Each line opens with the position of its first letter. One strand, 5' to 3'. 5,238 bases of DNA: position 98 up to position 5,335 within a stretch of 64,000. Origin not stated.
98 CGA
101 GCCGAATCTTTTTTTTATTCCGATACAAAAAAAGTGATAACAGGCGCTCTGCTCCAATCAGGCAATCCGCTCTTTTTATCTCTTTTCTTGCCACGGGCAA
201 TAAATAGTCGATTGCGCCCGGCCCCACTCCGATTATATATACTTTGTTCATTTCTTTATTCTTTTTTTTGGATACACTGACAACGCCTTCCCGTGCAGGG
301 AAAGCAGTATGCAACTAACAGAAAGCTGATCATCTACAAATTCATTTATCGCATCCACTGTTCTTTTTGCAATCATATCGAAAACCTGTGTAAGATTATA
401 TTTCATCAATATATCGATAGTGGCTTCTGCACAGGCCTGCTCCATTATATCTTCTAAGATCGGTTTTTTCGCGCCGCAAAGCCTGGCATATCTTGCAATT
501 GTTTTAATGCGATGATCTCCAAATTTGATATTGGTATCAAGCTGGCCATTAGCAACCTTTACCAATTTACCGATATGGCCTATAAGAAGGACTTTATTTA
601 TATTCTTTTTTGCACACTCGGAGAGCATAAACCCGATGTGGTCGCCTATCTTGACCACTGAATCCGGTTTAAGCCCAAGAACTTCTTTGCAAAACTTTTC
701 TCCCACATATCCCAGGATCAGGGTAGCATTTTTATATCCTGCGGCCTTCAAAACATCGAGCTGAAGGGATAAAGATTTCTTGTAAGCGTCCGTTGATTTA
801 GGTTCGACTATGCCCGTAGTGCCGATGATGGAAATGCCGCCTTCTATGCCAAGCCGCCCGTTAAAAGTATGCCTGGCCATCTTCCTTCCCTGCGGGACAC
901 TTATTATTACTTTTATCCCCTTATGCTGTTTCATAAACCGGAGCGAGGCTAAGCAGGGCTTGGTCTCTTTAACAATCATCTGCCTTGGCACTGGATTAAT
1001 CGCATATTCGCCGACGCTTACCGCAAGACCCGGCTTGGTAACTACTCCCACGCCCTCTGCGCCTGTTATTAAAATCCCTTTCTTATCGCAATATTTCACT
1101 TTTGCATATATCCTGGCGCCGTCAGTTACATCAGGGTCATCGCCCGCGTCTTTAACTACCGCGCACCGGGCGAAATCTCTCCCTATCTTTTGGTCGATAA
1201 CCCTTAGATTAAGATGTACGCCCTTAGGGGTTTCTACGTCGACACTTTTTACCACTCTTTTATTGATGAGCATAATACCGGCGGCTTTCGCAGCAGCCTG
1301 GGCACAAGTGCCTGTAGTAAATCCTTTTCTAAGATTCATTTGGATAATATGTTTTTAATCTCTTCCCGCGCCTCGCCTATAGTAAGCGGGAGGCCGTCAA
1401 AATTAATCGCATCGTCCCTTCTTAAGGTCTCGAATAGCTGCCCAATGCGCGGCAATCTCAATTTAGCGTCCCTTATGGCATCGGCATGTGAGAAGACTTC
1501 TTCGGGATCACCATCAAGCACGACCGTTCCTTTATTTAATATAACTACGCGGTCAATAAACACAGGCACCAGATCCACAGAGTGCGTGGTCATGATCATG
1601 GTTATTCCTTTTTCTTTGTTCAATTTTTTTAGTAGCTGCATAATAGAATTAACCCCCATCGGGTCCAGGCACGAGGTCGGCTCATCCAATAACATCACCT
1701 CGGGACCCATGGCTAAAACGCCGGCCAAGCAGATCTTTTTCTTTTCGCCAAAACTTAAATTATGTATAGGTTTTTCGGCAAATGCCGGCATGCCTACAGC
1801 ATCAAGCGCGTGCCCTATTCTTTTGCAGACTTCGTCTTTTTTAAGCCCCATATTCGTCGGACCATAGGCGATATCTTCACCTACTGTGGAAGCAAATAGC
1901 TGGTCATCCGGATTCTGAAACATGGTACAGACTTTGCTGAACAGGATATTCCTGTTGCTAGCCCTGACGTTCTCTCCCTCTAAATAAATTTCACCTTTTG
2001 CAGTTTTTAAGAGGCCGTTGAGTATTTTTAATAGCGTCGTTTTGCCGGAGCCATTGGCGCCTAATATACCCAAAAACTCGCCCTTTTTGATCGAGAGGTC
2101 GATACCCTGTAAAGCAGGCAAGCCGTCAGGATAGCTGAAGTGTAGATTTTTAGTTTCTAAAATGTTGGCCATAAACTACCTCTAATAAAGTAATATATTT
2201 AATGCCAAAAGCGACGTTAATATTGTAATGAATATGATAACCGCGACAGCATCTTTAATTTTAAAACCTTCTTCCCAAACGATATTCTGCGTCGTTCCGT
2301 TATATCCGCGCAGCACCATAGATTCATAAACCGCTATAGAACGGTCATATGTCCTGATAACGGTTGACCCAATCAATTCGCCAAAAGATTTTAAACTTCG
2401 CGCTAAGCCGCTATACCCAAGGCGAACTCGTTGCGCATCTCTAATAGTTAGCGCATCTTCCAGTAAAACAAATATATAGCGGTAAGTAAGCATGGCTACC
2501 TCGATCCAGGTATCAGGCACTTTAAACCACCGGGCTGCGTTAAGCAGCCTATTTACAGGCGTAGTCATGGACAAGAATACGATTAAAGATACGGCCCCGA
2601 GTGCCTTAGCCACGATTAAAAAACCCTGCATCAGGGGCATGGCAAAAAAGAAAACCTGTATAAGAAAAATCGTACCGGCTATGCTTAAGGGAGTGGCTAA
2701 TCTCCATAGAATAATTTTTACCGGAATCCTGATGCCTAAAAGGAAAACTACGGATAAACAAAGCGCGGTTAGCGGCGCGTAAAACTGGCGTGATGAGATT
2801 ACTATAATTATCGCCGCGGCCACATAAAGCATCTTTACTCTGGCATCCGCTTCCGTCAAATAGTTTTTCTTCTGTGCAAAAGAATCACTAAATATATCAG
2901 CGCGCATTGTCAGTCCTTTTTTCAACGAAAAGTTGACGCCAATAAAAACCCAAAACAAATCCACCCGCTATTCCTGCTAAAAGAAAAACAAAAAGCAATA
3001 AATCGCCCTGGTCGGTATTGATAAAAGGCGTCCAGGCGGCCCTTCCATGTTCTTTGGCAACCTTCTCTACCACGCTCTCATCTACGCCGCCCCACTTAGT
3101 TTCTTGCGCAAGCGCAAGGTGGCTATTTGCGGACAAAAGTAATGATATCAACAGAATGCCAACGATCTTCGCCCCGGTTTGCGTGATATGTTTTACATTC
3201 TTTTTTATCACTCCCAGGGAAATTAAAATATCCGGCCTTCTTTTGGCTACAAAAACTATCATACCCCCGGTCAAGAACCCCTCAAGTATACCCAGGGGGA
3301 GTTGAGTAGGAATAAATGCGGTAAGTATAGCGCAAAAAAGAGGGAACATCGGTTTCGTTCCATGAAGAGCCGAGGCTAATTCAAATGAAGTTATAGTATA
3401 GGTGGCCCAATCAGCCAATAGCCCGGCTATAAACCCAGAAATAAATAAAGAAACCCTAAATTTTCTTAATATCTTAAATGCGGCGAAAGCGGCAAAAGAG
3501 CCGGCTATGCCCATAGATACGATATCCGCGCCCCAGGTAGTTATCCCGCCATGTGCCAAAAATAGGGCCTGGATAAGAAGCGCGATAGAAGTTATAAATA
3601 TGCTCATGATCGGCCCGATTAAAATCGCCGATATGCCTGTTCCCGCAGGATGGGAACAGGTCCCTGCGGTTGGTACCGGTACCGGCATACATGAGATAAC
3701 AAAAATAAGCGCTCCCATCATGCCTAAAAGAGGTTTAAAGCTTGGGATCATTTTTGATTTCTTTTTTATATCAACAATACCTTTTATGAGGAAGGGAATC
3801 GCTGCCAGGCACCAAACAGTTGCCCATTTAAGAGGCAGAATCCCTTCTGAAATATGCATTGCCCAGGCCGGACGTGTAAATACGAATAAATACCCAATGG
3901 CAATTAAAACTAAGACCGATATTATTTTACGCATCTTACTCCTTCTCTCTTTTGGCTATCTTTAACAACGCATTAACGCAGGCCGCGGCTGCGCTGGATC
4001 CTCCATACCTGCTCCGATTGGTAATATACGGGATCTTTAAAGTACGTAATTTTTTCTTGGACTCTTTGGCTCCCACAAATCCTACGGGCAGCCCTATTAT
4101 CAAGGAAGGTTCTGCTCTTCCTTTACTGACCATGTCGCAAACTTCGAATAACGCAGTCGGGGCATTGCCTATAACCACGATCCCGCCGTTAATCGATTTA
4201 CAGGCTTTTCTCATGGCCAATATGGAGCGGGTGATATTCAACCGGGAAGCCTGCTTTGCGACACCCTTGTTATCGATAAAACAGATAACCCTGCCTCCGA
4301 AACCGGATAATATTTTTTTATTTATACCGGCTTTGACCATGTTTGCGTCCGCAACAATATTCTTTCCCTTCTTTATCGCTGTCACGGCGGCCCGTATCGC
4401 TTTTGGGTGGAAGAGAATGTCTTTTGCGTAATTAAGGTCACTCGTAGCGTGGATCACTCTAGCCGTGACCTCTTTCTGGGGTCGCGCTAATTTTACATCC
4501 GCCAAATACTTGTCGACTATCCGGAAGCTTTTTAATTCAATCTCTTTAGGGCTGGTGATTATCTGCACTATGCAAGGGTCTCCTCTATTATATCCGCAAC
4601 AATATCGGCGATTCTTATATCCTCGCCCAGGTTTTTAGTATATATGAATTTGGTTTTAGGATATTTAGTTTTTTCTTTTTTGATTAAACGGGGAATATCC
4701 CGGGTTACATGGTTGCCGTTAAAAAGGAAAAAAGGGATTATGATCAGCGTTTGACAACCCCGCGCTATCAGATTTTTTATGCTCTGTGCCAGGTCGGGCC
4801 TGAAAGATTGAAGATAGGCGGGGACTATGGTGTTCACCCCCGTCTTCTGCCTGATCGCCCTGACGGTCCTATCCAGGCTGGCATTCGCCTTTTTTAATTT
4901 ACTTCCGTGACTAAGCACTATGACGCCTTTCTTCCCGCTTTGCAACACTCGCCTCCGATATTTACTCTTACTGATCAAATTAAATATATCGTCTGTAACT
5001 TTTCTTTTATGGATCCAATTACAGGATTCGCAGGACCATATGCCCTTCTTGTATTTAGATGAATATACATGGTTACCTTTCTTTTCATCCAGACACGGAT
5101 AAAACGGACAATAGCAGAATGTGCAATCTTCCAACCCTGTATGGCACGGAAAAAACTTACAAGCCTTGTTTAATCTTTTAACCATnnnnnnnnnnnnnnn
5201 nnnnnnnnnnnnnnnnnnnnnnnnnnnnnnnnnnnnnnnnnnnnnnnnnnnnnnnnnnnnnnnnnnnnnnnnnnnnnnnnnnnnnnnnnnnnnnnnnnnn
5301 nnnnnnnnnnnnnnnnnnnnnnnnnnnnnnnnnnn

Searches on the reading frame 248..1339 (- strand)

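Call 52: search_protein_families(library=pfam, proteins=[window:248-1339:-], max_evalue=0.00001)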
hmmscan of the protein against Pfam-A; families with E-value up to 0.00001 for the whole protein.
window:248-1339:- (363 aa): 1 family
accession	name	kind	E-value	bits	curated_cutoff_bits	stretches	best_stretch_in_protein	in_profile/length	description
PF01888.22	CbiD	-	2.2e-93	312.6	25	1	3-265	1-254/254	CbiD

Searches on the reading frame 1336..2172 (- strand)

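Call 52: search_protein_families(library=pfam, proteins=[window:1336-2172:-], max_evalue=0.00001)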
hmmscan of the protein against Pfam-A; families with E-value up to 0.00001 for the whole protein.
window:1336-2172:- (278 aa): 3 families
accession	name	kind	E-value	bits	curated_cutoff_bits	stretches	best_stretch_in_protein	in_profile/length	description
PF00005.33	ABC_tran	-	7.4e-31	108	25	1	21-167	1-137/137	ABC transporter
PF13304.12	AAA_21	-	1.7e-17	64.9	27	1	135-199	234-300/304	AAA domain, putative AbiEii toxin, Type IV TA system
PF02463.25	SMC_N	-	2.3e-06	27.7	40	0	32-200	25-200/220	RecF/RecN/SMC N terminal domain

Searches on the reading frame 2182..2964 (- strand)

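Call 52: search_protein_families(library=pfam, proteins=[window:2182-2964:-], max_evalue=0.00001)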
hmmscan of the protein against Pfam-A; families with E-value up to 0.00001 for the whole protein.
window:2182-2964:- (260 aa): 1 family
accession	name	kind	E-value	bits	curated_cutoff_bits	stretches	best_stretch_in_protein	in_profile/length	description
PF02361.21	CbiQ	-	9.4e-33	114.1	25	1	33-223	2-210/216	Cobalt transport protein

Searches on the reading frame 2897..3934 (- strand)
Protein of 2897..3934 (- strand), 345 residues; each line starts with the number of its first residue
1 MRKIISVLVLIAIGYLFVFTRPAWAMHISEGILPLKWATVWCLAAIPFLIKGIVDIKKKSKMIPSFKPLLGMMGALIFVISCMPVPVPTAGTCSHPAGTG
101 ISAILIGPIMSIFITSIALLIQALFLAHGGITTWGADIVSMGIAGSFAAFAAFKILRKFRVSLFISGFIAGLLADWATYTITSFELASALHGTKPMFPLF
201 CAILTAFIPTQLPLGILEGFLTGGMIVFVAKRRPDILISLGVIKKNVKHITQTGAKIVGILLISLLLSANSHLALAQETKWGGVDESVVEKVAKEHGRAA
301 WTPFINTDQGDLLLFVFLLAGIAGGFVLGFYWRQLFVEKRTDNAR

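Call 52: search_protein_families(library=pfam, proteins=[window:2897-3934:-], max_evalue=0.00001)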
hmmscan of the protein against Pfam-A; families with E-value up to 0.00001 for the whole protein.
window:2897-3934:- (345 aa): 1 family
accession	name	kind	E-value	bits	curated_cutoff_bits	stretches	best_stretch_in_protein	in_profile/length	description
PF01891.21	CbiM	-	2.3e-50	171.7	23.1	1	27-236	1-205/205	Cobalt uptake substrate-specific transmembrane region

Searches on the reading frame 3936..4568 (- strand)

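Call 52: search_protein_families(library=pfam, proteins=[window:3936-4568:-], max_evalue=0.00001)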
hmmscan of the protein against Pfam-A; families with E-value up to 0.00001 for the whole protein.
window:3936-4568:- (210 aa): 1 family
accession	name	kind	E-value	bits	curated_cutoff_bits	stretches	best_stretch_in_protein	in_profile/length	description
PF02570.20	CbiC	-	2.4e-73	246.4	22.5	1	9-203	1-195/196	Precorrin-8X methylmutase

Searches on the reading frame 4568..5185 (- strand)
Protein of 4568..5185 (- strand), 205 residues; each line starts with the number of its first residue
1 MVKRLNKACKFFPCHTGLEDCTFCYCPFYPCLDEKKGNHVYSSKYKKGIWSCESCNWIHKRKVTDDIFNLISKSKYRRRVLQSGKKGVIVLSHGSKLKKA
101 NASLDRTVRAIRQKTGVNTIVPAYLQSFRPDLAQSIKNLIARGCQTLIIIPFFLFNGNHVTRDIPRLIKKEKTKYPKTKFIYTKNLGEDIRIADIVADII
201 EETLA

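Call 52: search_protein_families(library=pfam, proteins=[window:4568-5185:-], max_evalue=0.00001)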
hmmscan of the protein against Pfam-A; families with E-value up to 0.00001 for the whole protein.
window:4568-5185:- (205 aa): 3 families
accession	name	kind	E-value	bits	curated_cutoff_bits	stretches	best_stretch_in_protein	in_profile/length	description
PF01903.22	CbiX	-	3.6e-25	88.7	22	1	93-197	1-105/106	CbiX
PF04071.17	zf-like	-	5.6e-22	77.9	27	1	6-71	7-71/82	Cysteine-rich small domain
PF06180.16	CbiK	-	1.6e-08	34.7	26.2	1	62-203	119-260/262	Cobalt chelatase (CbiK)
